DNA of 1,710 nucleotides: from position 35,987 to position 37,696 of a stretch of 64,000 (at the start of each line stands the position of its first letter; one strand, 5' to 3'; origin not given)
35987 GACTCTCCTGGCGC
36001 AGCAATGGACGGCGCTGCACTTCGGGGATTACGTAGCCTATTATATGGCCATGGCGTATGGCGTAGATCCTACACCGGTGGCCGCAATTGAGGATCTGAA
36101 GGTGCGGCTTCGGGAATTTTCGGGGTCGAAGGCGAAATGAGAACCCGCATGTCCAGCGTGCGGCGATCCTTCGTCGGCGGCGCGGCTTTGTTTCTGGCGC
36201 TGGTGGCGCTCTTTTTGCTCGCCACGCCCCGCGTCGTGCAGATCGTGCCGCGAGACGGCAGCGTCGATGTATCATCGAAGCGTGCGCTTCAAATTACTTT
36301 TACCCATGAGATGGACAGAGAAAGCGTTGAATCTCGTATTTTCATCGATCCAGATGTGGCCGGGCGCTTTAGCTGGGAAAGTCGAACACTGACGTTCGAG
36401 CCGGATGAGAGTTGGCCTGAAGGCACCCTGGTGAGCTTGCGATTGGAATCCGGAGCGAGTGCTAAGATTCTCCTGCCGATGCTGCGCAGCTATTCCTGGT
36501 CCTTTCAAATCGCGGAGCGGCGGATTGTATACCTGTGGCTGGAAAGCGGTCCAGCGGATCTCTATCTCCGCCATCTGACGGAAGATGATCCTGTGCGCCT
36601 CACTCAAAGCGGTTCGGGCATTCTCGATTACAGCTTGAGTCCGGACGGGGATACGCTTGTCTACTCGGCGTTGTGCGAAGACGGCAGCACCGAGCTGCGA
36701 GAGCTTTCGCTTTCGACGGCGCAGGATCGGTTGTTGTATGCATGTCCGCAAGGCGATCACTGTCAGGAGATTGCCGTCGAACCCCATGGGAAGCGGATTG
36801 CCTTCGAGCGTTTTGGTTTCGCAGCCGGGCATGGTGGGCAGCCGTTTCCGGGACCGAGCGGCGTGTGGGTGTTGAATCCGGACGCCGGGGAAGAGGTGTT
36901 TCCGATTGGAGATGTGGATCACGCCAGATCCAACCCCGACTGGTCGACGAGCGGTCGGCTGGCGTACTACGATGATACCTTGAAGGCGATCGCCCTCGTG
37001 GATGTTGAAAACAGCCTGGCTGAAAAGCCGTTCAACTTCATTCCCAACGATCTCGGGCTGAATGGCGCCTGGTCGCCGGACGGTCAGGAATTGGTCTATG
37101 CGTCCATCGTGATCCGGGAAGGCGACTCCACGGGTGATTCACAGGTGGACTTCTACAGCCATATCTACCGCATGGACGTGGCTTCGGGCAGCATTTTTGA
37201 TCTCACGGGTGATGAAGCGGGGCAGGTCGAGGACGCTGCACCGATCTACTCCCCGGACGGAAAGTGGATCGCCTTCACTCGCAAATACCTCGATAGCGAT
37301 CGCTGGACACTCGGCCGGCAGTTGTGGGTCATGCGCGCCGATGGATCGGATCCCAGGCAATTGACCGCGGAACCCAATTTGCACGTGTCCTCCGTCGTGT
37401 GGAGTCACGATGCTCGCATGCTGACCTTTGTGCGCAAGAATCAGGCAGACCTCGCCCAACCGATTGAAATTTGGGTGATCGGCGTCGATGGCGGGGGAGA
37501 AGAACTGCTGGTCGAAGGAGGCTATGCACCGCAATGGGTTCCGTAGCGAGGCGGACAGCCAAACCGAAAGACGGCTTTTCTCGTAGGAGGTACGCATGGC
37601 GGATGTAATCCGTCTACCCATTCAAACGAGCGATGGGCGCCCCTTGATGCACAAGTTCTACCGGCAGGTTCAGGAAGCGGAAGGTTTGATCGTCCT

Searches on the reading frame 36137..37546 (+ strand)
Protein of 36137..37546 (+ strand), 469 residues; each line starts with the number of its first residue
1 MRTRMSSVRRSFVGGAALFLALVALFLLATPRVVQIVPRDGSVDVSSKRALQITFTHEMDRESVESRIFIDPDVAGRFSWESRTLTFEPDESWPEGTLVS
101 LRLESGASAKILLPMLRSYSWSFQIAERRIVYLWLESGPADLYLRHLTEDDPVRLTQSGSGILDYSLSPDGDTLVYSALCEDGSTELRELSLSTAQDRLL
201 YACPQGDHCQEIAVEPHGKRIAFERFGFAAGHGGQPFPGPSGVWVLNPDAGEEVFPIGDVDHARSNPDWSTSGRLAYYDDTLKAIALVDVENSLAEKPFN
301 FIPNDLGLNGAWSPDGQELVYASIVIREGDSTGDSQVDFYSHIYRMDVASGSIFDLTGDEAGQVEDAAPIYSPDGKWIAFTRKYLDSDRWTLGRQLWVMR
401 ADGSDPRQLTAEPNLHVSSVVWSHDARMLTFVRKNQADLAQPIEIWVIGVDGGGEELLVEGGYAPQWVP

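Call 110: search_protein_families(library=pfam, proteins=[window:36137-37546:+], max_evalue=0.00001)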
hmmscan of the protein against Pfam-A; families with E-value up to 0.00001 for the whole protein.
window:36137-37546:+ (469 aa): 2 families
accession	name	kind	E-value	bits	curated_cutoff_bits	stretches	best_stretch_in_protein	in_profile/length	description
PF07676.18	PD40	-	9.8e-13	48.1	20.9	0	365-382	10-27/38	WD40-like Beta Propeller Repeat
PF13205.12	Big_5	-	1.8e-11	45.1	23.6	1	30-124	4-104/105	Bacterial Ig-like domain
